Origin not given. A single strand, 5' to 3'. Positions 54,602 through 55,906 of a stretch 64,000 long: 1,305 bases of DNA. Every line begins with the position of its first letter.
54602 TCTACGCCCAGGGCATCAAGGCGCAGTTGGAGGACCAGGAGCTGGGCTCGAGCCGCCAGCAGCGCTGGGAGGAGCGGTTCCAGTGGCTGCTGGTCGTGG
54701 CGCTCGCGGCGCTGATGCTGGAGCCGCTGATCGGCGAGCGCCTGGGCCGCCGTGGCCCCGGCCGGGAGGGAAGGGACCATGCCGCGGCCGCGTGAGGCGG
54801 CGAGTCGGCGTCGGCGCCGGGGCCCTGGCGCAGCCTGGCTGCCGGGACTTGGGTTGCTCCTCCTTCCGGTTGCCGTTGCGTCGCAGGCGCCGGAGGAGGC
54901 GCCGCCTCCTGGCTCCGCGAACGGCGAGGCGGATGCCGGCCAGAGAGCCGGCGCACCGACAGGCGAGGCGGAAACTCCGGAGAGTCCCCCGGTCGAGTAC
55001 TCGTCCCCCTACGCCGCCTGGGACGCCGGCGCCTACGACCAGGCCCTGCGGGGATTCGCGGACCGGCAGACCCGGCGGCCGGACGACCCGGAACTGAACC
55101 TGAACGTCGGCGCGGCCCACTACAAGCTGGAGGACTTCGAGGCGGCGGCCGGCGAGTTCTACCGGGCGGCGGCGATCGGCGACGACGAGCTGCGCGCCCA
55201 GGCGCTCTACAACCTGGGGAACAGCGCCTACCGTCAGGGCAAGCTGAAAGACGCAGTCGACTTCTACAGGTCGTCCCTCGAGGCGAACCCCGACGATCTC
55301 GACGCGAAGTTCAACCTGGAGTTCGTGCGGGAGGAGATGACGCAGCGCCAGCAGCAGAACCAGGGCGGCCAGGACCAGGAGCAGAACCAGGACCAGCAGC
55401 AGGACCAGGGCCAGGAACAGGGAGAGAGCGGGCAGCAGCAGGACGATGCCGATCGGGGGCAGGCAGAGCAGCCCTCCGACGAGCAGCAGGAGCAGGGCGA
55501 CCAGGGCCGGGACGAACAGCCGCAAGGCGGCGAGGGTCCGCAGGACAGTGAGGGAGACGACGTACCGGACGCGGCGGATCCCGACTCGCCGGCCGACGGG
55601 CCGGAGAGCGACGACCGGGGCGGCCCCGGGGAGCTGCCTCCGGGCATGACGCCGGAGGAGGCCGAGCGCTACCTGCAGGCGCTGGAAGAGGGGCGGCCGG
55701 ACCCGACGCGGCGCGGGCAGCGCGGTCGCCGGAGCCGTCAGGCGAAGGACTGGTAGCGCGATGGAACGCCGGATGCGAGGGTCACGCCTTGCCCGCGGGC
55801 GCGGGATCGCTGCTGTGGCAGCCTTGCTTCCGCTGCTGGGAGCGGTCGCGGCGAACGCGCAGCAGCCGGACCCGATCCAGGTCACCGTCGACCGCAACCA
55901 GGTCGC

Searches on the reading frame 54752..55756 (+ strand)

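Call 44: search_protein_families(library=pfam, proteins=[window:54752-55756:+], max_evalue=0.001)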
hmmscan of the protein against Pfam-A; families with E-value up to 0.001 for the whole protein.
window:54752-55756:+ (334 aa): 8 families
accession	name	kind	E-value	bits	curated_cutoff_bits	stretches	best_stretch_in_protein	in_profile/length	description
PF00515.34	TPR_1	-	1.8e-09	37.5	27.8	1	149-182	1-34/34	Tetratricopeptide repeat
PF13432.12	TPR_16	-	2.4e-08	34.7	32.7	1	140-182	22-64/65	Tetratricopeptide repeat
PF13424.12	TPR_12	-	2.1e-07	31.5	30.1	1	115-178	5-74/77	Tetratricopeptide repeat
PF07719.23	TPR_2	-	7.5e-07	29.3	27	1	149-182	1-34/34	Tetratricopeptide repeat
PF13428.12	TPR_14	-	1.2e-05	25.9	23.5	0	150-188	2-40/44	Tetratricopeptide repeat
PF13181.12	TPR_8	-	1.9e-05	24.9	25.7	1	149-182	1-34/34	Tetratricopeptide repeat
PF24575.1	TPR_Slam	-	0.00083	20.2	35.2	0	153-189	51-87/104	Surface lipoprotein assembly modifier, N-terminal TPR repeats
PF14559.12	TPR_19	-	0.0009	20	25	0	160-189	2-31/68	Tetratricopeptide repeat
